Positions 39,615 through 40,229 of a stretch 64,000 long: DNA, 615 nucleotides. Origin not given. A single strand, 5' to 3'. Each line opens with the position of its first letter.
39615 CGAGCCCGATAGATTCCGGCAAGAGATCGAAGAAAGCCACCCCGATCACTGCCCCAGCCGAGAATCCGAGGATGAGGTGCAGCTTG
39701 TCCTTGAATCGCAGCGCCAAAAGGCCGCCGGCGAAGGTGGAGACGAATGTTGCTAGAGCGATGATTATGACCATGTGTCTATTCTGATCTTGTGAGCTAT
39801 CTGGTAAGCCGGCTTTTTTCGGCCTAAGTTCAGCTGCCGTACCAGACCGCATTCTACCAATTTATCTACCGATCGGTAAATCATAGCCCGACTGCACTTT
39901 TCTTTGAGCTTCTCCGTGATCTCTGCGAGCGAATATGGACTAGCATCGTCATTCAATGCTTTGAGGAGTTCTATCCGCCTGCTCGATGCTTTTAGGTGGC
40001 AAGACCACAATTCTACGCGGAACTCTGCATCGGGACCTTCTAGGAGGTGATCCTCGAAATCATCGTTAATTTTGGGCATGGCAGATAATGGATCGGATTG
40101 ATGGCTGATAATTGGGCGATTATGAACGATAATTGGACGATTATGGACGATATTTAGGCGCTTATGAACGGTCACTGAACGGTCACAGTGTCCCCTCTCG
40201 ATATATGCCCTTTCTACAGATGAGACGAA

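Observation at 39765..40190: Truncated Fur-like regulator translationally coupled to a ZIP transporter and preceded by a tandem array of Fur-box-like 21-nt repeats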

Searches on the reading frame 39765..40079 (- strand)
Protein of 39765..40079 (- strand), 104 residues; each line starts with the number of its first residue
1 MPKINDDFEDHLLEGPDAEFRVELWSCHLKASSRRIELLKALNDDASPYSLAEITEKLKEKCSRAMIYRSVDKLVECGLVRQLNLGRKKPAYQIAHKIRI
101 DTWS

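Call 7: search_protein_families(library=pfam, proteins=[window:39765-40079:-], max_evalue=0.1)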
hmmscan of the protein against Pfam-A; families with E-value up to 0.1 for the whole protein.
window:39765-40079:- (104 aa): 10 families
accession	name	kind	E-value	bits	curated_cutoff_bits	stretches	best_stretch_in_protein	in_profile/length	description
PF01475.25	FUR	-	5.3e-06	27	23.1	1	29-97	4-76/121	Ferric uptake regulator family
PF01022.26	HTH_5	-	0.00013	22.2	22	1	33-81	2-46/47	Bacterial regulatory protein, arsR family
PF25213.1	HVO_A0261_N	-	0.00031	21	35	1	29-82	7-56/86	HVO_A0261 N-terminal domain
PF09339.16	HTH_IclR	-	0.00031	20.9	22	1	36-82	6-50/52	IclR helix-turn-helix domain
PF25212.1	HVO_A0114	-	0.0019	18.4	27.6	1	32-90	21-77/84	HVO_A0114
PF08279.18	HTH_11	-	0.0051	17.1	25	1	34-78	1-43/55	HTH domain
PF07106.19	TBPIP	-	0.0059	17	22.8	1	42-86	10-54/62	TBPIP/Hop2 winged helix domain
PF12840.13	HTH_20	-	0.0085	16.5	27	1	35-81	6-49/51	Helix-turn-helix domain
PF01978.25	TrmB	-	0.0085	16.4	25.6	1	53-84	27-56/68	Sugar-specific transcriptional regulator TrmB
PF08100.18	Dimerisation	-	0.057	13.7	25.6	1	37-92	29-81/93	O-methyltransferase dimerisation domain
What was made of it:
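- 39765..40079 (-): Truncated Fur-family regulator gene: 104 aa, DNA-binding domain only. Pfam FUR 27 bits, profile positions 4-76 of 121 (call 7).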

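Call 9: find_homologous_proteins(query=window:39765-40079:-, max_evalue=0.001)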
Query window:39765-40079:- (104 aa): 1 proteins with E <= 0.001 among 3 candidates.
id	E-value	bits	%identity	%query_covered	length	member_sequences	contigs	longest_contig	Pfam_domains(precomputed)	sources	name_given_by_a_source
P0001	4.3e-63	228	100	100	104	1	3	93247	PF01475.26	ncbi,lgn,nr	ncbi:MAG: transcriptional repressor [Patescibacteria group bacterium]|nr:transcriptional repressor [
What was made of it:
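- Tried and rejected: The word-indexed search found only the protein itself (call 9).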

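Call 11: find_encoding_contigs(protein=P0001, flank=6000, max_places=6)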
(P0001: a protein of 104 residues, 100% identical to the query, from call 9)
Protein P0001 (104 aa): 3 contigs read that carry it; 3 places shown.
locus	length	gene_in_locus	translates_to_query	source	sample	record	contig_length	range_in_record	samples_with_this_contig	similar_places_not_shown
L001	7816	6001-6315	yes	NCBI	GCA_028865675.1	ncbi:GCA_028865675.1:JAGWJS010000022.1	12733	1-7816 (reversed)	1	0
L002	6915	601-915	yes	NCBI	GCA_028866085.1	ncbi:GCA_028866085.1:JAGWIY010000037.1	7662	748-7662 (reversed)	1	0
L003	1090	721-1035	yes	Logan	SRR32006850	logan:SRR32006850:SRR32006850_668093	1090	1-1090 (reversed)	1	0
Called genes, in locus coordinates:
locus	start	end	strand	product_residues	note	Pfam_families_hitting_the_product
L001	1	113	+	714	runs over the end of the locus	PF19335:HMBD, PF00122:E1-E2_ATPase, PF00702:Hydrolase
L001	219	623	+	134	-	-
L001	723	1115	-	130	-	-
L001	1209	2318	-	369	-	-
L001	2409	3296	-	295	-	PF18914:DUF5666 (faint)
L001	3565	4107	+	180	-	PF13091:PLDc_2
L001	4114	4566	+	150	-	-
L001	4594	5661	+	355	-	PF07681:DoxX (faint)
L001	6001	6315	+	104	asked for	PF01475:FUR (weak)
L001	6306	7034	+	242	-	PF02535:Zip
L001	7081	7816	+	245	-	PF01266:DAO (faint), PF07992:Pyr_redox_2, PF13454:NAD_binding_9 (faint), PF00070:Pyr_redox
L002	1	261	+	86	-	?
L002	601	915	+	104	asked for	PF01475:FUR (weak)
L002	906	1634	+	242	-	PF02535:Zip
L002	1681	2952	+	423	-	PF01266:DAO (faint), PF07992:Pyr_redox_2, PF00070:Pyr_redox, PF22366:NDH2_C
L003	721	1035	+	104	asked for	PF01475:FUR (weak)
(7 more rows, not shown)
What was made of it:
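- The public gene call is 104 aa (calls 9, 11).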

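Call 18: search_protein_representatives(protein=window:39765-40079:-)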
Query: 104 residues. Proteins with E-value up to 0.001 (for the whole library): 26; up to 1e-10: 1; up to 1e-30: 1. The best 26 are listed.
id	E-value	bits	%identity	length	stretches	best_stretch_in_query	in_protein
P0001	1.4e-63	227.9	100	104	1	1-104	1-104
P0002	3.6e-09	53.2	38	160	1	19-95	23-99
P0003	1.7e-08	51.0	32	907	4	67-97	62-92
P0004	1.3e-06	45.0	35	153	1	21-89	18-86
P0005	3.1e-06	43.8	37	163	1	6-95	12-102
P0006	1.3e-05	41.7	33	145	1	16-96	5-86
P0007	1.9e-05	41.3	38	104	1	21-95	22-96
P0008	2.9e-05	40.6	38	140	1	16-95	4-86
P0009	3.9e-05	40.3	34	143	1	23-96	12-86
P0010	6.4e-05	39.6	31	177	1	17-96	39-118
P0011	1.2e-04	38.7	39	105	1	29-95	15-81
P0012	1.3e-04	38.5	29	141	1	19-94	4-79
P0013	1.6e-04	38.3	38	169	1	19-97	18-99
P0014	1.8e-04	38.1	33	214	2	7-64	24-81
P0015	2.1e-04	37.9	32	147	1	24-94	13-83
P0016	2.7e-04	37.6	31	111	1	3-97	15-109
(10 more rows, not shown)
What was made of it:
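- Tried and rejected: The exhaustive HMMER search found nothing above 38% identity (call 18).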

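Call 20: find_encoding_contigs(protein=P0007, flank=4000, max_places=4)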
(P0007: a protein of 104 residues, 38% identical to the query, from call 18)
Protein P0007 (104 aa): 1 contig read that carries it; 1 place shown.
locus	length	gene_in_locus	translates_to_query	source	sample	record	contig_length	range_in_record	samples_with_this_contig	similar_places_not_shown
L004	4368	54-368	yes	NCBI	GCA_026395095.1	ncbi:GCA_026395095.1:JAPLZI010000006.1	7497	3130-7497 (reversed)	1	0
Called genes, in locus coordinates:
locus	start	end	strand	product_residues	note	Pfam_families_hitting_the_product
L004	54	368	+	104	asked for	PF01475:FUR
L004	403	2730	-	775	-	PF03477:ATP-cone, PF17975:RNR_Alpha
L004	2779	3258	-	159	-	PF02643:DUF192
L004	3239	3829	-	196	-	PF03703:bPH_2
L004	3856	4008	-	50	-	PF18919:DUF5670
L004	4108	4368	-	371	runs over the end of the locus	PF13458:Peripla_BP_6, PF13433:Peripla_BP_5, PF01094:ANF_receptor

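Call 21: find_encoding_contigs(protein=P0016, flank=4000, max_places=4)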
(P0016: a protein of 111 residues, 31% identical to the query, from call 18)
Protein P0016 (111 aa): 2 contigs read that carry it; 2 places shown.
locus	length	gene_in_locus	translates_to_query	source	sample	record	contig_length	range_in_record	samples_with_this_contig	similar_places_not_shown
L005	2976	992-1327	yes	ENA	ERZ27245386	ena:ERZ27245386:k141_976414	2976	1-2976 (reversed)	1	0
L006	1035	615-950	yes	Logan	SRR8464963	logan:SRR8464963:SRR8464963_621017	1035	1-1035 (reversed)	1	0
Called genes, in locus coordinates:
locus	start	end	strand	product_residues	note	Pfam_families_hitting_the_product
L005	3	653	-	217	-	?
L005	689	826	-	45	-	-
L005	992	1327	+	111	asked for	PF01475:FUR (weak)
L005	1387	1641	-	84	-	PF00076:RRM_1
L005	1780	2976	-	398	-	?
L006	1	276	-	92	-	?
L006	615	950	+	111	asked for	PF01475:FUR (weak)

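Call 22: find_encoding_contigs(protein=P0002, flank=4000, max_places=4)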
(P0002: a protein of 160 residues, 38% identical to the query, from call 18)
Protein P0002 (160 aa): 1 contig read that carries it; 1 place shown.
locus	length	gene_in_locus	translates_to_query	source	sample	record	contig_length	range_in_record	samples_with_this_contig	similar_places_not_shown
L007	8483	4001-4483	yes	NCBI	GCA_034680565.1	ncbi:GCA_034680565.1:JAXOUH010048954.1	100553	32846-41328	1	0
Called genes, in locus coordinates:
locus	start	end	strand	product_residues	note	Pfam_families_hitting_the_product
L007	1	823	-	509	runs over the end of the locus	PF02518:HATPase_c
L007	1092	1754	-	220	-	PF00072:Response_reg, PF00486:Trans_reg_C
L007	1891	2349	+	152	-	-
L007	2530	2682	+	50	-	PF18919:DUF5670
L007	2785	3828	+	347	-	PF07681:DoxX (faint)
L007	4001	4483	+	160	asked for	PF01475:FUR, PF25213:HVO_A0261_N (faint), PF12840:HTH_20 (weak)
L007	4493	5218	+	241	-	PF02535:Zip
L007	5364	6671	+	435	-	PF00070:Pyr_redox (faint), PF01266:DAO (faint), PF07992:Pyr_redox_2, PF22366:NDH2_C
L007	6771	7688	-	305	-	-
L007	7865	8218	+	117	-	-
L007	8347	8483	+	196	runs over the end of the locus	-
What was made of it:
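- The gene order DoxX-Fur-ZIP-NDH2 is shared with L007 (call 22). A two-component system lies near the orthologous locus in L007 (call 22).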

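Call 58: search_solved_structures(query=window:39765-40079:-, max_evalue=1, show_alignments=2)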
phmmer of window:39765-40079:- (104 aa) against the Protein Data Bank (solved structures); distinct sequences matched with E-value up to 1: 5.
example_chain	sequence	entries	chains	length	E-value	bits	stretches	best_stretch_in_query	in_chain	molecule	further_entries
6dk4_A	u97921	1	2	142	0.014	19.2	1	27-97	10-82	Ferric uptake regulation protein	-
3eyy_A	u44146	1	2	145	0.054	17.3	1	44-97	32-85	Putative iron uptake regulatory protein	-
4mtd_A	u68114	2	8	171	0.53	14.1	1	30-84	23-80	Zinc uptake regulation protein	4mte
2mh2_A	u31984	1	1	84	0.54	14.1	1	38-92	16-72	Homologous-pairing protein 2 homolog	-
5nbc_A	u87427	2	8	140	0.55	14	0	26-94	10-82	Ferric uptake regulation protein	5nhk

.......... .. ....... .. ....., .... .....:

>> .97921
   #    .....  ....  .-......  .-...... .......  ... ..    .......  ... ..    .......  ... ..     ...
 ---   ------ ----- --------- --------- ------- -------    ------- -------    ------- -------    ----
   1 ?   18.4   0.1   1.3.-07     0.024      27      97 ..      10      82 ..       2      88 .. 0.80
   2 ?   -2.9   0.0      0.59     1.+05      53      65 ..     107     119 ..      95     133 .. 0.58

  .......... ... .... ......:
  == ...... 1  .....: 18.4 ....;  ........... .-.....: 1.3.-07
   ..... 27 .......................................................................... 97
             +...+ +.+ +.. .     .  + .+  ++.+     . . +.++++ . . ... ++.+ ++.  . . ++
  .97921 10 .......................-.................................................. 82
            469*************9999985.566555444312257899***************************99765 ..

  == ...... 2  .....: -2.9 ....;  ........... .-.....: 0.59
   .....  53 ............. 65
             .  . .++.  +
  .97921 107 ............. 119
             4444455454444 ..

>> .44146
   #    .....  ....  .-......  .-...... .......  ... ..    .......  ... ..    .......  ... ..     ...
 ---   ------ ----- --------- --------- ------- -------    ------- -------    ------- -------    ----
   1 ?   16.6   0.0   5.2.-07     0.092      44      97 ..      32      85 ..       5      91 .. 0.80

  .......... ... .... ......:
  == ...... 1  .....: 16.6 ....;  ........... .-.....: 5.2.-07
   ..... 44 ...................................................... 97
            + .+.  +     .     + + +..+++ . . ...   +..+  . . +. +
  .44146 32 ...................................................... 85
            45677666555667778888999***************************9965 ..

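Call 60: predict_structure(alignment_id=A2)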
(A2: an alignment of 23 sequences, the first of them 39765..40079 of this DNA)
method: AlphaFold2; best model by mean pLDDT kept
length: 104 residues; sequences in the alignment: 23
mean_pLDDT: 86.7   pTM: 0.74
mean pLDDT of the five models: 86.7, 86.5, 85.6, 85.5, 85.4
residues with pLDDT >= 90: 75; 70-90: 12; 50-70: 14; < 50: 3
segments of 3 or more residues with pLDDT < 50: none
pLDDT, mean of each block of 10 residues (from residue 1): 57 82 93 94 90 95 95 96 94 85 54
secondary structure, 60 per line:
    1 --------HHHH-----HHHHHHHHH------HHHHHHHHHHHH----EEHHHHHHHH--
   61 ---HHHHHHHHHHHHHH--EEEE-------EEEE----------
elements in order: H9-12 H18-26 H33-44 H51-58 H64-77 E80-83 E91-94
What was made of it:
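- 39765..40079 (-): AlphaFold pLDDT 86.7, wHTH plus wing (call 60).
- On Fur family transcriptional regulators (Pfam PF01475): AlphaFold pLDDT 86.7 with helices H18-26, H33-44, H51-58, H64-77 and strands E80-83, E91-94 (call 60).
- Checked: The AlphaFold model has pLDDT 86.7 and shows helices a1-a4 plus a beta-hairpin wing (call 60).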

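Call 63: fold_search(model_id=the predicted structure, library=pdb)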
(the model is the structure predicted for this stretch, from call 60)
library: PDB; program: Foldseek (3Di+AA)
matches with E <= 10: 1441; with E <= 0.001: 35
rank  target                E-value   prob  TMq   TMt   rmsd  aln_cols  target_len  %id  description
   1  1mzb                  1.8e-05  1.00  0.67  0.53   1.6        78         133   23  Ferric uptake regulator (released 2003-10-07)
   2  2xig_B                2.0e-05  1.00  0.61  0.44   2.8        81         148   26  The structure of the Helicobacter pylori ferric uptake regulator Fur reveals three functional metal binding sites (released 2011-01-19)
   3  6h1c_B                2.9e-05  1.00  0.67  0.53   1.7        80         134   22  Structure of Ferric uptake regulator from Pseudomonas aeruginosa with manganese. (released 2019-07-31)
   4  6h1c_A                3.7e-05  1.00  0.67  0.53   1.5        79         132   23  Structure of Ferric uptake regulator from Pseudomonas aeruginosa with manganese. (released 2019-07-31)
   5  2fe3_B                5.4e-05  1.00  0.64  0.48   2.0        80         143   21  The crystal structure of bacillus subtilis PerR-Zn reveals a novel Zn(Cys)4 Structural redox switch (released 2006-12-19)
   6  4rb3_D                5.7e-05  1.00  0.65  0.51   2.0        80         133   24  Crystal structure of Magnetospirillum gryphiswaldense MSR-1 Fur-Mn2+-feoAB1 operator (released 2015-07-15)
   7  4rb1_B                6.5e-05  1.00  0.67  0.54   1.6        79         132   23  Crystal structure of Magnetospirillum gryphiswaldense MSR-1 Fur-Mn2+-E. coli Fur box (released 2015-07-15)
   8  4rb3_C                6.5e-05  1.00  0.66  0.52   1.7        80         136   22  Crystal structure of Magnetospirillum gryphiswaldense MSR-1 Fur-Mn2+-feoAB1 operator (released 2015-07-15)
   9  4rb2_D                6.9e-05  1.00  0.64  0.51   2.0        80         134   21  Crystal structure of Magnetospirillum gryphiswaldense MSR-1 SeMet-Fur-Mn2+-feoAB1 operator (released 2015-07-15)
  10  4i7h_B                8.9e-05  1.00  0.64  0.46   2.6        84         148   21  Structural basis for peroxide sensing and gene regulation by PerR from Streptococcus pyogenes (released 2013-05-08)
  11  4lmy_B                8.9e-05  1.00  0.64  0.44   2.6        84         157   21  Structure of GAS PerR-Zn-Zn (released 2014-04-02)
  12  4lmy_A                1.0e-04  1.00  0.62  0.45   2.7        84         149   21  Structure of GAS PerR-Zn-Zn (released 2014-04-02)
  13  4i7h_A                1.1e-04  1.00  0.63  0.46   3.2        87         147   21  Structural basis for peroxide sensing and gene regulation by PerR from Streptococcus pyogenes (released 2013-05-08)
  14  2xig_C                1.5e-04  1.00  0.63  0.45   3.9        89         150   25  The structure of the Helicobacter pylori ferric uptake regulator Fur reveals three functional metal binding sites (released 2011-01-19)
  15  5nbc_A                1.6e-04  1.00  0.60  0.48   1.8        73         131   22  Structure of Prokaryotic Transcription Factors (released 2018-05-16)
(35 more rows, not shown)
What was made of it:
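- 39765..40079 (-): Foldseek top hits are all Fur-family DNA-binding domains (call 63).
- On Fur family transcriptional regulators (Pfam PF01475): The top 30 Foldseek hits are all Fur, PerR, Zur or Nur (call 63).
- Closest known: Isolated Fur N-terminal domain. Same: Same fold and extent: the model aligns over 80 columns at rmsd 1.7 A with target-normalised TM-score 0.81 (call 63).
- Checked: The top 30 Foldseek PDB hits are all Fur, PerR, Zur or Nur, aligned over about 80 residues at rmsd 1.5-2.0 A (call 63).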

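Call 70: search_protein_families(library=ncbifam, proteins=[window:39765-40079:-, P0002, P0004], max_evalue=0.01)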
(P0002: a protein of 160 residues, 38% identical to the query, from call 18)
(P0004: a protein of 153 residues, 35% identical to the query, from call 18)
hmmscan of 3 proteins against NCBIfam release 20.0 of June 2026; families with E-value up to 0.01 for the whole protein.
window:39765-40079:- (104 aa): 5 families
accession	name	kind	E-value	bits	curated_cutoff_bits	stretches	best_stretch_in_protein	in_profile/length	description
NF053606.1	Sta1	subfamily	3.4e-07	30.3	80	1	26-86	13-70/100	Sta1 family transcriptional regulator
NF040939.2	trans_reg_lrs14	equivalog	4e-06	26.8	90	1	24-85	12-71/103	Lrs14 family HTH-type transcriptional regulator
NF052545.1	TransRegPerRClab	equivalog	5.2e-05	23.3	180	1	28-92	12-79/138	transcriptional regulator PerR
NF051891.1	TransRegFurHelico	equivalog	0.0015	18.4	200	1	21-100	15-97/148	ferric iron uptake transcriptional regulator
TIGR01884.1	cas_HTH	subfamily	0.0015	17.9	60.2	1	28-88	137-193/202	CRISPR-associated CARF protein Csa3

P0002 (160 aa): 12 families
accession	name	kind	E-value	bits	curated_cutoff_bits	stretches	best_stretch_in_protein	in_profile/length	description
NF052545.1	TransRegPerRClab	equivalog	4.4e-19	68.8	180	1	31-157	11-136/138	transcriptional regulator PerR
NF051892.1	TransRegFurBacil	equivalog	7.3e-18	65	220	1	28-159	12-147/149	ferric iron uptake transcriptional regulator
NF006999.0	PRK09462.1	equivalog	5.3e-17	61.8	146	1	23-157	3-138/148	ferric iron uptake transcriptional regulator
NF051891.1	TransRegFurHelico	equivalog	7.8e-12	45.3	200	1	30-157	20-147/148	ferric iron uptake transcriptional regulator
NF047406.1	TransRegPerRTherm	equivalog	1.5e-10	41.4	200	1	60-158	34-128/130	manganese-dependent transcriptional regulator PerR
NF045678.1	TransRegIrrA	equivalog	1.3e-08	34.8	150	1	27-119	12-106/138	iron response transcriptional regulator IrrA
NF045677.1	FeRespRegIrr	equivalog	4.3e-08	33.3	170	1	28-119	4-97/127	Fur family transcriptional regulator Irr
NF008646.0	PRK11639.1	equivalog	2.9e-07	30.4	167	1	32-157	21-148/171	zinc uptake transcriptional repressor Zur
NF047462.1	FUR_perox_PerRA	exception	9.7e-05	22.9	200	1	28-120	12-105/142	peroxide-responsive transcriptional repressor PerRA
NF053606.1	Sta1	subfamily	0.00018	21.6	80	1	41-91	24-71/100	Sta1 family transcriptional regulator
NF040939.2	trans_reg_lrs14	equivalog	0.00081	19.4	90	1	40-89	24-71/103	Lrs14 family HTH-type transcriptional regulator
NF047461.1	FUR_perox_PerRB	exception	0.00098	19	250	1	28-119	21-114/143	peroxide-responsive transcriptional repressor PerRB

P0004 (153 aa): 9 families
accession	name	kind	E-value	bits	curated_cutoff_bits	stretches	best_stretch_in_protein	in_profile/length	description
NF052545.1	TransRegPerRClab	equivalog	7e-15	55.2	180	1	18-150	5-135/138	transcriptional regulator PerR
NF051892.1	TransRegFurBacil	equivalog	3e-13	50.1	220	1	29-150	20-144/149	ferric iron uptake transcriptional regulator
NF051891.1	TransRegFurHelico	equivalog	3.7e-12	46.4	200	1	23-150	20-146/148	ferric iron uptake transcriptional regulator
NF047406.1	TransRegPerRTherm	equivalog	2.5e-10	40.7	200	1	49-150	27-126/130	manganese-dependent transcriptional regulator PerR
NF006999.0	PRK09462.1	equivalog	1.8e-09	37.3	146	1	21-149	8-136/148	ferric iron uptake transcriptional regulator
NF008646.0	PRK11639.1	equivalog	5.2e-07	29.5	167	1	12-150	8-147/171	zinc uptake transcriptional repressor Zur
NF045678.1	TransRegIrrA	equivalog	0.00014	21.8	150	1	16-112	8-105/138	iron response transcriptional regulator IrrA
NF045677.1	FeRespRegIrr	equivalog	0.00059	19.9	170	1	21-101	4-86/127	Fur family transcriptional regulator Irr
NF047461.1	FUR_perox_PerRB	exception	0.005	16.7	250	1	2-112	2-113/143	peroxide-responsive transcriptional repressor PerRB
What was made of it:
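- On Zur (zinc-specific subfamily): Full-length relatives P0002 and P0004 hit the PerR, Fur and Zur NCBIfam models, all far below cut-off; Zur scores 30 bits against 167 (call 70).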

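Call 71: search_solved_structures(query=P0002, max_evalue=0.001)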
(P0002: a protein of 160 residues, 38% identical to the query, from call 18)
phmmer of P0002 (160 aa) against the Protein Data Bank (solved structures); distinct sequences matched with E-value up to 0.001: 24.
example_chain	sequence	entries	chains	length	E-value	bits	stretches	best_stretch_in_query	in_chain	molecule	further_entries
9ire_A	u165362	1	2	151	2.3e-14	56.9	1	27-159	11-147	Ferric uptake regulation protein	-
2w57_A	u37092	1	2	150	1.1e-13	54.7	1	22-153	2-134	FERRIC UPTAKE REGULATION PROTEIN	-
8j6w_A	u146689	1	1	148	3.7e-13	53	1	24-156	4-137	Ferric uptake regulation protein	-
5nbc_A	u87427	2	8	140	1.3e-12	51.2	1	32-156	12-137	Ferric uptake regulation protein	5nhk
2o03_A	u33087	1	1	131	2.1e-12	50.5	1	34-156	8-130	probable Zinc uptake regulation protein FurB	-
3mwm_A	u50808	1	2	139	4.5e-12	49.5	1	34-156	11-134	Putative metal uptake regulation protein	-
7vo0_G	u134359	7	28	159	9.3e-12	48.4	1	34-156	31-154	Putative metal uptake regulation protein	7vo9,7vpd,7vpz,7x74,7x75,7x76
6dk4_A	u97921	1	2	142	2.8e-11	46.9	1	31-158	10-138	Ferric uptake regulation protein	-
1mzb_A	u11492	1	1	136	3.5e-10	43.3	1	28-147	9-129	ferric uptake regulation protein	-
7ne9_AAA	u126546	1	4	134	7.5e-10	42.2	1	38-159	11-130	Ferric uptake regulator family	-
2fe3_A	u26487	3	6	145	2.6e-09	40.5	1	30-157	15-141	Peroxide operon regulator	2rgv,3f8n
6h1c_A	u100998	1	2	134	1.7e-08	37.9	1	28-131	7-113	Ferric uptake regulation protein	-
4i7h_A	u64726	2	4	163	1.3e-07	35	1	32-158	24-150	peroxide stress sensing regulator | Peroxide stress regulator PerR, FUR family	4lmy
6d57_A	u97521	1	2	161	2.1e-07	34.3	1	29-159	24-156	Ferric uptake regulation protein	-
4ets_A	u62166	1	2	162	2.1e-07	34.3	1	29-159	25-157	Ferric uptake regulation protein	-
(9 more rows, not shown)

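Call 82: find_homologous_proteins(query=A4, max_evalue=0.001)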
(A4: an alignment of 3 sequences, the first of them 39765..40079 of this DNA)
Query A4 (3 sequences) (104 aa, profile of the alignment): 5 proteins with E <= 0.001 among 172 candidates.
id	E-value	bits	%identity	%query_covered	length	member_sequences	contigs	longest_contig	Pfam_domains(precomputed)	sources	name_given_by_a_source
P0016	1.0e-43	166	31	91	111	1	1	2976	PF01475.26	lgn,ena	-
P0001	2.5e-43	165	100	100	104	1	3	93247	PF01475.26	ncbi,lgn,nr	ncbi:MAG: transcriptional repressor [Patescibacteria group bacterium]|nr:transcriptional repressor [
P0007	1.1e-37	147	37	71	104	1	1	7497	PF01475.26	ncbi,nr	ncbi:MAG: transcriptional repressor [Candidatus Taylorbacteria bacterium]|nr:transcriptional repress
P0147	2.5e-15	75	34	76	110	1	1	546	PF12840.14,PF01475.26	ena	-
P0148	1.4e-4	40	29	63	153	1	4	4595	PF01475.26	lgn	-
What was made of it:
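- Tried and rejected: A profile of the three domain-only proteins recovered only singletons plus P0147 (call 82).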
